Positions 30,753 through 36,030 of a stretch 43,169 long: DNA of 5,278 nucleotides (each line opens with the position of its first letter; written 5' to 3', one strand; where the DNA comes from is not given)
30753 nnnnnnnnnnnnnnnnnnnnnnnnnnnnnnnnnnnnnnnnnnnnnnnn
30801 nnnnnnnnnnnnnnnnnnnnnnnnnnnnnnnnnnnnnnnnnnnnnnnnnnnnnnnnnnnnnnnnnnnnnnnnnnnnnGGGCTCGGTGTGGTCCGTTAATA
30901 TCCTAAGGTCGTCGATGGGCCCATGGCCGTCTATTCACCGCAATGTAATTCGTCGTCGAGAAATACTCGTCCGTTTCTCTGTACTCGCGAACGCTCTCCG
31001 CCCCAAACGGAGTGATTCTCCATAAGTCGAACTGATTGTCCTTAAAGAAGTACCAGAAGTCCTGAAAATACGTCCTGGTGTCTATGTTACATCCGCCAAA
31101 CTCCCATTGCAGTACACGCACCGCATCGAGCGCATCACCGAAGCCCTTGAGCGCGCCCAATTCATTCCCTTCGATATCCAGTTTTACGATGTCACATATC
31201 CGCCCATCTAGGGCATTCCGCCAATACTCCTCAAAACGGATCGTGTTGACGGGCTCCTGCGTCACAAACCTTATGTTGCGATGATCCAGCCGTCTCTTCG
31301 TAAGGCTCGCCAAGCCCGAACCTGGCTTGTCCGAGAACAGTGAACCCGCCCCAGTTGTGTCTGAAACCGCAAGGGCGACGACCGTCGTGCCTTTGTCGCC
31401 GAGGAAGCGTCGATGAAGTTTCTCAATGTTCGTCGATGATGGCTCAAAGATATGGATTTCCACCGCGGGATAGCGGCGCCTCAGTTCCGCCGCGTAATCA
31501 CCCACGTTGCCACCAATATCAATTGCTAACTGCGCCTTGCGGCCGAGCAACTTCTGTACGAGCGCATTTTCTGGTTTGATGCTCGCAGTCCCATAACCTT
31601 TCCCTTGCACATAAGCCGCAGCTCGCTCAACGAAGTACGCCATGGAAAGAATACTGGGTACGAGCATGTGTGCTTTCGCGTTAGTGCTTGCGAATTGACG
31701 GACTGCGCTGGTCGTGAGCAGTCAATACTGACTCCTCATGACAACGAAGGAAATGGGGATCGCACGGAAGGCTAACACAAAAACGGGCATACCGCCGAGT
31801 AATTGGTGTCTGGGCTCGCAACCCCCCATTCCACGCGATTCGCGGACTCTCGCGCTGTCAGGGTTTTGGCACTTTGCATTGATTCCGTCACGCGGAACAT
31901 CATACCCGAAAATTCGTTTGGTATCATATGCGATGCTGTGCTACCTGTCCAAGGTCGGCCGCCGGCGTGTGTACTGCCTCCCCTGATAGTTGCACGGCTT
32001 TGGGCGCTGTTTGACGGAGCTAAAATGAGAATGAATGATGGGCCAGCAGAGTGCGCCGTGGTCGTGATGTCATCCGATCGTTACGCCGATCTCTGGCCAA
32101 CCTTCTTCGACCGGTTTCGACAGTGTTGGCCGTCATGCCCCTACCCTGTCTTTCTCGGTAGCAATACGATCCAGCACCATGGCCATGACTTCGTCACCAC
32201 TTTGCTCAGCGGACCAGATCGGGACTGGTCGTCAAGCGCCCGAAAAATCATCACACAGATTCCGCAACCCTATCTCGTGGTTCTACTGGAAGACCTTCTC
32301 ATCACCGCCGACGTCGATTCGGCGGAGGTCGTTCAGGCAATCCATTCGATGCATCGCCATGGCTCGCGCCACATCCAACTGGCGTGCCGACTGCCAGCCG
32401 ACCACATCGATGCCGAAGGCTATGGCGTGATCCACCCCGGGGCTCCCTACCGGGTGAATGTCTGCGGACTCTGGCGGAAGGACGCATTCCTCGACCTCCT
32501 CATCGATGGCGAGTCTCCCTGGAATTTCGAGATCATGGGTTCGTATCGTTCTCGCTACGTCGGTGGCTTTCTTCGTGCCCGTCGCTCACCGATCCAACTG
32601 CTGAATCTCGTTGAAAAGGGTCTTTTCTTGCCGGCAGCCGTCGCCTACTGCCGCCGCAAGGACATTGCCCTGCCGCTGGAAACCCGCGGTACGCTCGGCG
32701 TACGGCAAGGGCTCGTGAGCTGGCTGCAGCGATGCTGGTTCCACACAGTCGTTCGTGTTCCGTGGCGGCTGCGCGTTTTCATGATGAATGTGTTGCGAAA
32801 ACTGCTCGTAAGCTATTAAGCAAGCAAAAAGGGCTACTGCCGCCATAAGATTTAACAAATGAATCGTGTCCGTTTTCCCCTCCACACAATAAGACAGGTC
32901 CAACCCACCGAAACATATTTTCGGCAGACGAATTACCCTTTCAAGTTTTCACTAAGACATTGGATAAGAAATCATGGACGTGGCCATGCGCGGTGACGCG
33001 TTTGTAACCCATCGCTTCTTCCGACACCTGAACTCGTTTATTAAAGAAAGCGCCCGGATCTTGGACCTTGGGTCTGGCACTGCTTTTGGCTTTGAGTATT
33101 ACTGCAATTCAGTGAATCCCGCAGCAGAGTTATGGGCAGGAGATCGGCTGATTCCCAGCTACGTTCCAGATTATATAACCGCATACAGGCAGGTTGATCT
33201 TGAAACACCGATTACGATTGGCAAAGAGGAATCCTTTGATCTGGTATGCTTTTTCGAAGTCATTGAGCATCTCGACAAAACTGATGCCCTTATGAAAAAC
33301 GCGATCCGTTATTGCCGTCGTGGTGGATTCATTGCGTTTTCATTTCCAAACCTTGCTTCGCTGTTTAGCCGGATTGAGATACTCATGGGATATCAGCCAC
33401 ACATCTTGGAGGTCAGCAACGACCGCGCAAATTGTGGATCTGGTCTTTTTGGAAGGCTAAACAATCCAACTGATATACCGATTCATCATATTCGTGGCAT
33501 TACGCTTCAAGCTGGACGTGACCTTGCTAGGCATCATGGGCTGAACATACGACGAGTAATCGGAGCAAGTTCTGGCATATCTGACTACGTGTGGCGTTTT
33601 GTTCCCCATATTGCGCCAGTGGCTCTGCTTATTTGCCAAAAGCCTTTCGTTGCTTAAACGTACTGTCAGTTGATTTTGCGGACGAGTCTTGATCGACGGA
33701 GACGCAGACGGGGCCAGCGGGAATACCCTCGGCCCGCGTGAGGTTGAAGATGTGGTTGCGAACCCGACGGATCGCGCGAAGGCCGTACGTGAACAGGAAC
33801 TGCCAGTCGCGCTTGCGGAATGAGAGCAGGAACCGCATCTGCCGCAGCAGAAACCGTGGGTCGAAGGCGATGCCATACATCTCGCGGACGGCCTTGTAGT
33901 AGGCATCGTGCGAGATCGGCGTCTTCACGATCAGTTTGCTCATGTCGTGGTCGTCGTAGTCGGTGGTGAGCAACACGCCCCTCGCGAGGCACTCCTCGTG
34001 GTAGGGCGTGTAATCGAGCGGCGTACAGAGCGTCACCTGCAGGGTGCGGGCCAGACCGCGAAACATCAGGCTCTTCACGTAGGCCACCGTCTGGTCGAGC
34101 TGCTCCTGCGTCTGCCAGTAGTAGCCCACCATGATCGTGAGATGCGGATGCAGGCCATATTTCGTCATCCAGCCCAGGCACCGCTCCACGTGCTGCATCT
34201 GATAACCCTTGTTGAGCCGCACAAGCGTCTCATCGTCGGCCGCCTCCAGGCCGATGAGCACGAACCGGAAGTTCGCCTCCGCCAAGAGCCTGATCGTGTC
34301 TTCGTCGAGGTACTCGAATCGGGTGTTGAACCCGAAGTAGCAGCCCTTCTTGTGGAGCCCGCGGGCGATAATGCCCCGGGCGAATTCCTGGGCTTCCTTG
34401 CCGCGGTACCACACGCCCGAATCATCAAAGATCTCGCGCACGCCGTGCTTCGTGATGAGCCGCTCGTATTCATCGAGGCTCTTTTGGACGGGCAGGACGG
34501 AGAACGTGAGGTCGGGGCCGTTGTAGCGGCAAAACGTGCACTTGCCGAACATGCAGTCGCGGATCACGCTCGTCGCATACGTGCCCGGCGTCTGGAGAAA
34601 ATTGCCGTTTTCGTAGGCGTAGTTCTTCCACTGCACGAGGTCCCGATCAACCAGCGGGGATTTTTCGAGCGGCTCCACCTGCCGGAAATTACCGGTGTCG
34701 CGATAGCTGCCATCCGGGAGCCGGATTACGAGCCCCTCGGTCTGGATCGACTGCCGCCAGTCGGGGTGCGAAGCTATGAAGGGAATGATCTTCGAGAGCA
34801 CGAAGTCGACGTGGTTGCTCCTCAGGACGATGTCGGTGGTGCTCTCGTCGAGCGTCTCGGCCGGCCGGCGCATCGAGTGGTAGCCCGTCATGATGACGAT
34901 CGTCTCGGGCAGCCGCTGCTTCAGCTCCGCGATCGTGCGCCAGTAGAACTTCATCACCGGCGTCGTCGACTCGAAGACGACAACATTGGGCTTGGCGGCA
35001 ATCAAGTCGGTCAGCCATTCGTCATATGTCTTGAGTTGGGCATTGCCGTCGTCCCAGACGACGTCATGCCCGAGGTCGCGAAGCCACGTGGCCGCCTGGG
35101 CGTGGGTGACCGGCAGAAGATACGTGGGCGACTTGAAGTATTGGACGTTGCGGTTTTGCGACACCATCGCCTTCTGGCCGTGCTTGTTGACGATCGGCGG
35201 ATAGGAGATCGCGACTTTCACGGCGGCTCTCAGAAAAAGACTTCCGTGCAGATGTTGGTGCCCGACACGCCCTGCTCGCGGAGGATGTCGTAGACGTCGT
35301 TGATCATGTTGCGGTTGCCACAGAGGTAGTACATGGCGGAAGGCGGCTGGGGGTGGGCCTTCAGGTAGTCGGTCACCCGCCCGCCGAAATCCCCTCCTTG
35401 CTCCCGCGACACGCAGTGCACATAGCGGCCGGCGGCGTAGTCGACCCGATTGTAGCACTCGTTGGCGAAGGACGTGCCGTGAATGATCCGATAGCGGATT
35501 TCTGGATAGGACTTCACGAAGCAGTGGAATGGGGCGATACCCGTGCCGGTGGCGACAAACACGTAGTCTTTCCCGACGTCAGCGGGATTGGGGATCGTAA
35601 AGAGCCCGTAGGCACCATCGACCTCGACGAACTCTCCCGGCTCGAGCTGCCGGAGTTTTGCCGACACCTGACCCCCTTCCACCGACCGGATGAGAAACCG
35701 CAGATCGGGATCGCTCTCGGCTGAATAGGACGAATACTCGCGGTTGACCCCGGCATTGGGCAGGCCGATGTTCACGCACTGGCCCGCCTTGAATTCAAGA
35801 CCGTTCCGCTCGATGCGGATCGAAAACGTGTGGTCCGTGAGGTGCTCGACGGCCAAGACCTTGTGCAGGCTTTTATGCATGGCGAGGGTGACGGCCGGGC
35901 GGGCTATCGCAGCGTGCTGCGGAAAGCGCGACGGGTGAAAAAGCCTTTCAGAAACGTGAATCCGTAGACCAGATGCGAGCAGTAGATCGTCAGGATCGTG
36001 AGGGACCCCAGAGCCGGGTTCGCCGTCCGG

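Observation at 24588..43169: Co-localised bacterial homologs of the eukaryotic O-mannosylation toolkit (Dpm1-like GT2, TMTC-like GT-C/TPR, GT15)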

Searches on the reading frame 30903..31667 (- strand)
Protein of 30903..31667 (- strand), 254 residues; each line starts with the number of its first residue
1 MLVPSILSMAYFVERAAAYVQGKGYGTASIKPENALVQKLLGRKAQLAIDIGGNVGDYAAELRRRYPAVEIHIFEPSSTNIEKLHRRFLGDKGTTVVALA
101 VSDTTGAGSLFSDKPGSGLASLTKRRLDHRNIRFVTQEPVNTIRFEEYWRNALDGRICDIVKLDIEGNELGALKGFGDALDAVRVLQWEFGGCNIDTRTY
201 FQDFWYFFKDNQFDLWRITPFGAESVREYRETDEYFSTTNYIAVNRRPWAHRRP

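Call 4: search_protein_families(library=pfam, proteins=[window:30903-31667:-], max_evalue=0.01)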
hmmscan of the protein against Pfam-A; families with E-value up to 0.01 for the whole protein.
window:30903-31667:- (254 aa): 1 family
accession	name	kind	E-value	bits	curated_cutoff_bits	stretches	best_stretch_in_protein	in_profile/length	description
PF05050.19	Methyltransf_21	-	8.8e-12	45.9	22.7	1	50-213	1-171/173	Methyltransferase FkbM domain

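Call 12: search_protein_families(library=ncbifam, proteins=[window:30903-31667:-], max_evalue=0.1)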
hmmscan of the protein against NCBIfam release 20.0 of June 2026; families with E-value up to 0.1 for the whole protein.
window:30903-31667:- (254 aa): 2 families
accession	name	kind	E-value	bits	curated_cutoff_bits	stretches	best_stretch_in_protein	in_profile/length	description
TIGR01444.1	fkbM_fam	subfamily_domain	1.7e-17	64.2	37.7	1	49-181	3-132/143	FkbM family methyltransferase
TIGR02716.1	C20_methyl_CrtF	equivalog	0.073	12.1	276.1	0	44-75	149-180/306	bacteriochlorophyllide d C-20 methyltransferase BchU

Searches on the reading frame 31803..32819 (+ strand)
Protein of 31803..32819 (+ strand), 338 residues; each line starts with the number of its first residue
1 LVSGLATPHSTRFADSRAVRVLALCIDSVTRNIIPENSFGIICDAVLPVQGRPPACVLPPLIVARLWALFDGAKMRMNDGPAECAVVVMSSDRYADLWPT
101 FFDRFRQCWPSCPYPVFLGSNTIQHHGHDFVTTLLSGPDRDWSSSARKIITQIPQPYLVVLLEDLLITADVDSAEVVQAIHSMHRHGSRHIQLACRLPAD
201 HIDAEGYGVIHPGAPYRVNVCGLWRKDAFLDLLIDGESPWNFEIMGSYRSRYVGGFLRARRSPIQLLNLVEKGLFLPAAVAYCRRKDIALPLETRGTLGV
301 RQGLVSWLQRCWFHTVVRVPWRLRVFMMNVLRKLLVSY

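Call 4: search_protein_families(library=pfam, proteins=[window:31803-32819:+], max_evalue=0.01)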
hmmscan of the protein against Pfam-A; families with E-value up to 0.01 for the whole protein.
window:31803-32819:+ (338 aa): 0 families

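Call 11: search_protein_families(library=pfam, proteins=[window:31803-32819:+], max_evalue=10)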
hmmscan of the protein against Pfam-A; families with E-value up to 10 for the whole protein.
window:31803-32819:+ (338 aa): 1 family
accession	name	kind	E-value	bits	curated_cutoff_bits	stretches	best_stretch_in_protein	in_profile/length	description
PF25602.1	WDR47_COR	-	0.12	12.7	27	1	266-288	4-26/70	WDR47 cross-over region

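Call 12: search_protein_families(library=ncbifam, proteins=[window:31803-32819:+], max_evalue=0.1)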
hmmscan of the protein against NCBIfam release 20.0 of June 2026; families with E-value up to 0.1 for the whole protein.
window:31803-32819:+ (338 aa): 0 families

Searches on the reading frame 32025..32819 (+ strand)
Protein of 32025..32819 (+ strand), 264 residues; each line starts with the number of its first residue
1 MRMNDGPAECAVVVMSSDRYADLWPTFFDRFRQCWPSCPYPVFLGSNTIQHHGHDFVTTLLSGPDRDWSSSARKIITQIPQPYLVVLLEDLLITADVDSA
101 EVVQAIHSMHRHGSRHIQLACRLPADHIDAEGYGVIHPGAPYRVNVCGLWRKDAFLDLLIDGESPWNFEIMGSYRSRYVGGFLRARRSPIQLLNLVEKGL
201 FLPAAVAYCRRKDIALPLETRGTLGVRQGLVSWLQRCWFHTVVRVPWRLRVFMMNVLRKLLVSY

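Call 71: search_solved_structures(query=window:32025-32819:+, max_evalue=10)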
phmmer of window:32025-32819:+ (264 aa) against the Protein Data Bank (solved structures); distinct sequences matched with E-value up to 10: 0.

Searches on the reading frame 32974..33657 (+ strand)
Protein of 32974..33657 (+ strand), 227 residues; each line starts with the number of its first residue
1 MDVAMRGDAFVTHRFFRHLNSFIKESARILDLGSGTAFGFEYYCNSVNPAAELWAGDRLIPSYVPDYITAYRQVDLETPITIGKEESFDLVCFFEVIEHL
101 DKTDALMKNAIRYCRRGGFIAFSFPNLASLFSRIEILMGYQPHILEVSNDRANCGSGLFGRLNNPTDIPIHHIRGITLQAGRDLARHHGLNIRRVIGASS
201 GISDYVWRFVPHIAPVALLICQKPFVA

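Call 4: search_protein_families(library=pfam, proteins=[window:32974-33657:+], max_evalue=0.01)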
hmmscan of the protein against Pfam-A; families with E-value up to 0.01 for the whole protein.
window:32974-33657:+ (227 aa): 6 families
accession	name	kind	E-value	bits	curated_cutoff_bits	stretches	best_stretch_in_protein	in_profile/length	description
PF13489.12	Methyltransf_23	-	1.6e-08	34.9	27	1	23-129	20-123/164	Methyltransferase domain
PF08241.18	Methyltransf_11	-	5.9e-07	30.5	21.2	1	64-122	43-95/95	Methyltransferase domain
PF08242.18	Methyltransf_12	-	1.4e-05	26.2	30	1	72-120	49-98/98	Methyltransferase domain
PF13847.12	Methyltransf_31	-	0.00014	22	27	0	84-133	71-121/145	Methyltransferase domain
PF13649.12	Methyltransf_25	-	0.00069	20.7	27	0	70-118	49-97/97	Methyltransferase domain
PF07021.18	MetW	-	0.008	16.3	21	0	16-138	4-123/193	Methionine biosynthesis protein MetW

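Call 60: search_protein_families(library=ncbifam, proteins=[window:32974-33657:+], max_evalue=0.001)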
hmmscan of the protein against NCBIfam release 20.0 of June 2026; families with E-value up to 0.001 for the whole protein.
window:32974-33657:+ (227 aa): 3 families
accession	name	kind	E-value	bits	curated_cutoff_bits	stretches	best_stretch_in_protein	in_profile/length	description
TIGR01983.1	UbiG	equivalog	1.8e-05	24.1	102.95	1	71-126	101-155/228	bifunctional 2-polyprenyl-6-hydroxyphenol methylase/3-demethylubiquinol 3-O-methyltransferase UbiG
TIGR02081.1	metW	equivalog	4.1e-05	23.2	189.5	1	17-139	5-124/194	methionine biosynthesis protein MetW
TIGR02072.1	BioC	equivalog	0.0004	20.3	184.95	1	13-125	21-135/244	malonyl-ACP O-methyltransferase BioC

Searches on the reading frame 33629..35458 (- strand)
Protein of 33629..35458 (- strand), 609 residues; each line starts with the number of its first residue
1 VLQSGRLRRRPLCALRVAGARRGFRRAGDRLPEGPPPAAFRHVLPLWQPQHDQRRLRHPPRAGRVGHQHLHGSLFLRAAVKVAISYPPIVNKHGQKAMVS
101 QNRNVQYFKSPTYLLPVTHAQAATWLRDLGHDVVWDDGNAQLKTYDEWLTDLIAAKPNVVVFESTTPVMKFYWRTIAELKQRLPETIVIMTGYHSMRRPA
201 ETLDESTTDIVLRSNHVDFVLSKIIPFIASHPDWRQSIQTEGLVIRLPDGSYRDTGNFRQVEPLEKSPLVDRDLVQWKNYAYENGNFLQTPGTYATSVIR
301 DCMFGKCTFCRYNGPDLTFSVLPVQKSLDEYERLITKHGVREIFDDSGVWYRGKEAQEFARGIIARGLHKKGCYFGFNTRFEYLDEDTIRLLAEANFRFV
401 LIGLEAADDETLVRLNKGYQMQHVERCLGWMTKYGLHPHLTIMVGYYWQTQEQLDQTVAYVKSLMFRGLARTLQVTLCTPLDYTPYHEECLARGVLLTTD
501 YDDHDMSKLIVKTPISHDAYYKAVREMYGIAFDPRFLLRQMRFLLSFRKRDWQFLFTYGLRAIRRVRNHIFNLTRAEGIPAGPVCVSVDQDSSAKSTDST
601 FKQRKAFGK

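Call 4: search_protein_families(library=pfam, proteins=[window:33629-35458:-], max_evalue=0.01)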
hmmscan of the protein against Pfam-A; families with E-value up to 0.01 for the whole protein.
window:33629-35458:- (609 aa): 2 families
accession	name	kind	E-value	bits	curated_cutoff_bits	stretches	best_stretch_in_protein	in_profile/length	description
PF04055.27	Radical_SAM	-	3.6e-14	53.7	29.5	1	298-459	3-164/166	Radical SAM superfamily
PF02310.24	B12-binding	-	8.2e-06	26.1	32.1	1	122-210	20-107/121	B12 binding domain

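Call 12: search_protein_families(library=ncbifam, proteins=[window:33629-35458:-], max_evalue=0.1)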
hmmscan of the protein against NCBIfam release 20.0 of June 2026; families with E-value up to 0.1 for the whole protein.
window:33629-35458:- (609 aa): 19 families
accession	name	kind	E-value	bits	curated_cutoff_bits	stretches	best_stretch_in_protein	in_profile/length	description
TIGR03471.1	HpnJ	equivalog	4.8e-25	88.4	577.6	1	118-530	36-431/472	hopanoid biosynthesis associated radical SAM protein HpnJ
TIGR02026.1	BchE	equivalog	2.4e-24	86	481.35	1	116-551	22-442/497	magnesium-protoporphyrin IX monomethyl ester anaerobic oxidative cyclase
TIGR04479.1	bcpD_PhpK_rSAM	subfamily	7e-13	47.8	600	1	244-462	197-407/504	PhpK family radical SAM P-methyltransferase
TIGR04013.1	B12_SAM_MJ_1487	hypoth_equivalog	2.1e-11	43.3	251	1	374-488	239-355/382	TIGR04013 family B12-binding domain/radical SAM domain-containing protein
NF038361.1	rSAM_Sden_1168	equivalog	2.8e-10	39.4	575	1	173-470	158-457/560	Sden_1168 family B12-binding radical SAM P-methyltransferase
TIGR04072.2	rSAM_ladder_B12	equivalog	3.9e-10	38.9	360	1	296-464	183-349/443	lipid biosynthesis B12-binding/radical SAM protein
TIGR03975.1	rSAM_ocin_1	subfamily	3.7e-09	35.6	281.85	1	147-465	119-431/606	RiPP maturation radical SAM C-methyltransferase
TIGR04295.1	B12_rSAM_oligo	hypoth_equivalog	1.6e-08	33.7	400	1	107-421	16-318/422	TIGR04295 family B12-binding domain-containing radical SAM protein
NF050148.1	rSAM_ApyD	equivalog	3.2e-08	32.4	750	1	145-486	63-389/645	RiPP biosynthesis radical SAM protein ApyD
TIGR04367.1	HpnR_B12_rSAM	equivalog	7.6e-08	31.3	650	1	115-524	21-405/490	hopanoid C-3 methylase HpnR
NF033070.1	rSAM_AprD4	equivalog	2.4e-06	26.7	500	1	214-496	124-396/456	AprD4 family radical SAM diol-dehydratase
NF040542.1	rSAM_RCCLKC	equivalog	0.00015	21.1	450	1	295-463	182-349/423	arsinothricin biosynthesis radical SAM protein ArsL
NF040546.1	rSAM_CUAEP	equivalog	0.00044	19.1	500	1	299-462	177-339/468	CUAEP/CCAEP-tail radical SAM (seleno)protein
TIGR04014.1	B12_SAM_MJ_0865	equivalog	0.00064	18.6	360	1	377-466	249-338/434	methyl-coenzyme M reductase glutamine C-methyltransferase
TIGR01212.1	TIGR01212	equivalog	0.0019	17.4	180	1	378-468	115-209/302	tRNA modification radical SAM protein MnmL/YtqA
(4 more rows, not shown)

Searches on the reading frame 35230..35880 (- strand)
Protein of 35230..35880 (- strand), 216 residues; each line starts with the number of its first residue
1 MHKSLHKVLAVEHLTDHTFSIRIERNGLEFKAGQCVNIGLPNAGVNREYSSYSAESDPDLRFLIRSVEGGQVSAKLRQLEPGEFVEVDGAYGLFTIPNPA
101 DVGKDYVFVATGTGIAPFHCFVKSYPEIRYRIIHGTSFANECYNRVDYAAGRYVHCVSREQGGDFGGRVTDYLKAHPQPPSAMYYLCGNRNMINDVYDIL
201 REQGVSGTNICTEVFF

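Call 59: search_protein_families(library=pfam, proteins=[window:35230-35880:-], max_evalue=0.1)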
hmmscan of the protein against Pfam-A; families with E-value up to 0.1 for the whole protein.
window:35230-35880:- (216 aa): 2 families
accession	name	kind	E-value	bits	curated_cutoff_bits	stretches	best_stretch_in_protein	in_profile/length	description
PF00970.30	FAD_binding_6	-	6e-10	39.8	21.1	1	18-94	18-97/99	Oxidoreductase FAD-binding domain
PF00175.26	NAD_binding_1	-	1.9e-06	29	22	1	108-196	1-107/109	Oxidoreductase NAD-binding domain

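Call 60: search_protein_families(library=ncbifam, proteins=[window:35230-35880:-], max_evalue=0.001)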
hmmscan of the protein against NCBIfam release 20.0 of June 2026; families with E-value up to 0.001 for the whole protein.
window:35230-35880:- (216 aa): 17 families
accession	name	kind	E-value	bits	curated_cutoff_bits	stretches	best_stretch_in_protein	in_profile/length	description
NF040810.1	BenC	equivalog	4.3e-24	85.3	430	1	6-215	107-330/333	benzoate 1,2-dioxygenase electron transfer component BenC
NF045803.1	MethMoxFADbindMmoC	equivalog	5.6e-20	71.4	500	1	24-216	134-341/343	aromatic/alkene monooxygenase hydroxylase FAD-binding subunit MmoC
NF008178.0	PRK10926.1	equivalog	4.5e-17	62.1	390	1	7-124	8-127/248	ferredoxin--NADP(+) reductase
TIGR02160.1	PA_CoA_Oxy5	hypoth_equivalog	7.8e-14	51.2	420.8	1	8-124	6-130/352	1,2-phenylacetyl-CoA epoxidase subunit PaaE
NF008822.0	PRK11872.1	equivalog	1.8e-11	43.7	402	1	7-215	110-335/341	anthranilate 1,2-dioxygenase electron transfer component AntC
NF009805.0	PRK13289.1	equivalog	5.4e-11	42.1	432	1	24-215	179-392/399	NO-inducible flavohemoprotein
NF000796.0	PRK00054.1-1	equivalog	3.7e-10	39.5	224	1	18-205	18-194/254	dihydroorotate dehydrogenase electron transfer subunit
NF006220.0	PRK08345.1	subfamily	5.5e-09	35.7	395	1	7-121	14-131/294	cytochrome-c3 hydrogenase subunit gamma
TIGR01941.1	nqrF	equivalog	6.2e-09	35.2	295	1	170-212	358-400/405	NADH:ubiquinone reductase (Na(+)-transporting) subunit F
NF000798.0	PRK00054.1-3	equivalog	1.5e-08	34.6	219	1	4-205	6-199/244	dihydroorotate dehydrogenase electron transfer subunit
TIGR02911.1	sulfite_red_B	equivalog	1.4e-07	30.9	288.6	1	6-125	8-121/261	anaerobic sulfite reductase subunit AsrB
NF040835.1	sulfhyd_HydG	equivalog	2.5e-07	30.2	650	1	7-123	21-140/292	NADPH-dependent hydrogenase/sulfhydrogenase 1 subunit gamma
NF004317.0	PRK05713.1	equivalog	6.3e-07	28.9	338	1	7-123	95-212/312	iron-sulfur-binding ferredoxin reductase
NF007964.0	PRK10684.1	equivalog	1e-05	24.7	383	1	20-216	26-238/333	NADH oxidoreductase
NF045929.1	FNRPetHCyano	equivalog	4.2e-05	22.5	600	1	70-123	223-275/411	ferredoxin--NADP reductase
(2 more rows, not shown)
